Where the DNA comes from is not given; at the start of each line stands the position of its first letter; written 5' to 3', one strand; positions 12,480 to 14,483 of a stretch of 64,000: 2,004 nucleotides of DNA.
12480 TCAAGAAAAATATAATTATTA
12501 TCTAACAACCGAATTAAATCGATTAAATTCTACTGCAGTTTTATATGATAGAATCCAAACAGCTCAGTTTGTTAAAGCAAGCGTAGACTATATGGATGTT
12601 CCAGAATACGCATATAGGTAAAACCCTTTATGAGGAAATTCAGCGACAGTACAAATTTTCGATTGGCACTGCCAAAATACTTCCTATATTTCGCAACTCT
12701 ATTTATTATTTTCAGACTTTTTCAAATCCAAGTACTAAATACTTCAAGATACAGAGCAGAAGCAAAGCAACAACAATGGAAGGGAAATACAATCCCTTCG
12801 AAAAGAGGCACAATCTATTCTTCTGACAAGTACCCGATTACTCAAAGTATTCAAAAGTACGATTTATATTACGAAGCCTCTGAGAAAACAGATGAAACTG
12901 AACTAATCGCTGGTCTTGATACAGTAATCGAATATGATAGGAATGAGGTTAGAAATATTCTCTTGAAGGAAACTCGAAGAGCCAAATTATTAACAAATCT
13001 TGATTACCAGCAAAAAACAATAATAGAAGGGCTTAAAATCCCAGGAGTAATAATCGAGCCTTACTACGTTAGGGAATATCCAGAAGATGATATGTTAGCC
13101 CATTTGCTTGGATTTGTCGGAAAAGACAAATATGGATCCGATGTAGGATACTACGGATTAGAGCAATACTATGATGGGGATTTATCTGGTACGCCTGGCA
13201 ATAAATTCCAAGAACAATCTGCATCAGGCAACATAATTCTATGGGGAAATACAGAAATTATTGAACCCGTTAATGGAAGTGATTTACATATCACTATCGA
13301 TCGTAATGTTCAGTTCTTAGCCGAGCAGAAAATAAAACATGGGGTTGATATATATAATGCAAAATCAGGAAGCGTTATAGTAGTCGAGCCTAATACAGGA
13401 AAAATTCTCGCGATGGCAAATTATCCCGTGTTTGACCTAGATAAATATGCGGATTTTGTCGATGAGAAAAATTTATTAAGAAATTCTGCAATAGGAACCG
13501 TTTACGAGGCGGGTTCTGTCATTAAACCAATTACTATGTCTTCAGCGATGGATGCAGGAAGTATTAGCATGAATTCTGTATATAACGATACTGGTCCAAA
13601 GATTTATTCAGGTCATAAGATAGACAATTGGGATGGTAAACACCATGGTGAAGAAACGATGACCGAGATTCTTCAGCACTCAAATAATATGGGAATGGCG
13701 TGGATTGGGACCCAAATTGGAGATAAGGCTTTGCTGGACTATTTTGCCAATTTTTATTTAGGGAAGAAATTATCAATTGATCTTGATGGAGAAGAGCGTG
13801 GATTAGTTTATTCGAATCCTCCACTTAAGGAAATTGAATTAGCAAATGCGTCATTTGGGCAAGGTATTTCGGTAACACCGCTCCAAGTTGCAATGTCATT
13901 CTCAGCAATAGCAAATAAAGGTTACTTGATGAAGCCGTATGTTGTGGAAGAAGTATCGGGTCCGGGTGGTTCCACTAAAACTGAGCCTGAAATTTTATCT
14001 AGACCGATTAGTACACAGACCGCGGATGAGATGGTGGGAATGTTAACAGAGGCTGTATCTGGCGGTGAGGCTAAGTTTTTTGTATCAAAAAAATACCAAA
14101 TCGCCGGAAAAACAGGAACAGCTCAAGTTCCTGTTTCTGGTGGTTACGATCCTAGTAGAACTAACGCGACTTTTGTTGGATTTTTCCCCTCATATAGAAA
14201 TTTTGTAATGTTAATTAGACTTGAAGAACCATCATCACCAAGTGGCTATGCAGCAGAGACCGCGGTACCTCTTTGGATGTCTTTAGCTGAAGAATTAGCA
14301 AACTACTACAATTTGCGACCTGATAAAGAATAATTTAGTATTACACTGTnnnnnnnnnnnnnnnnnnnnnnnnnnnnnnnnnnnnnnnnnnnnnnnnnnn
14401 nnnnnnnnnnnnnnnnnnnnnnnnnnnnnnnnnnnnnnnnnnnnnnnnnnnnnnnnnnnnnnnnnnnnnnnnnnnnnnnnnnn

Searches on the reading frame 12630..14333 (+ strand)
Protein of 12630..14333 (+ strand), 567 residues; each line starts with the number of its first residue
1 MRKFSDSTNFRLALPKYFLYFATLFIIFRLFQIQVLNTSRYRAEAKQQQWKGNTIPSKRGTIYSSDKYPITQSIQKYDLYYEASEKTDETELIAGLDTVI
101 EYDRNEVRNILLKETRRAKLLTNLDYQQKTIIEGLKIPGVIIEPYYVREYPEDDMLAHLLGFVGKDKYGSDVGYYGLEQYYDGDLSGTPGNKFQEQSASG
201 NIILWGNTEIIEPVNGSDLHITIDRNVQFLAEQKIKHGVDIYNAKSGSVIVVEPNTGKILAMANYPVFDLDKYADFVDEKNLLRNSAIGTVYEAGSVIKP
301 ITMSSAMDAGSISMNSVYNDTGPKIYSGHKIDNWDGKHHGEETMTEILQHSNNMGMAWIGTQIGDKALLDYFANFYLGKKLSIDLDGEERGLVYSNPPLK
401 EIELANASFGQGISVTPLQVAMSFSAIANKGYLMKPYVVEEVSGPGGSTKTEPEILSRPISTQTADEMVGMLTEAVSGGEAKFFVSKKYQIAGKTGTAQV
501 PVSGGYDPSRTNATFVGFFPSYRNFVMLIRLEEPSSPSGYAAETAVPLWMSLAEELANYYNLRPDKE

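Call 3: search_protein_families(library=pfam, proteins=[window:12630-14333:+], max_evalue=1)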
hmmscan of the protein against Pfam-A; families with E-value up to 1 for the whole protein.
window:12630-14333:+ (567 aa): 3 families
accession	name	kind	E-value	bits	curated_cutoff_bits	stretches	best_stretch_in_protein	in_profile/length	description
PF00905.27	Transpeptidase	-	4.8e-64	216.8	22.1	1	247-542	1-291/299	Penicillin binding protein transpeptidase domain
PF03717.20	PBP_dimer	-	2.7e-19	70.7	24.4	1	55-203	2-176/180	Penicillin-binding Protein dimerisation domain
PF21922.1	PBP_dimer_2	-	0.00054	20.6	27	1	146-196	23-68/83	Penicillin binding protein A dimerisation domain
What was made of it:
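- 12630..14333 (+): ftsI (class B PBP; the SxxK, SxN and KTG motifs are visible in the translation), immediately upstream and on the same strand. Pfam PBP_dimer + Transpeptidase (call 3).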
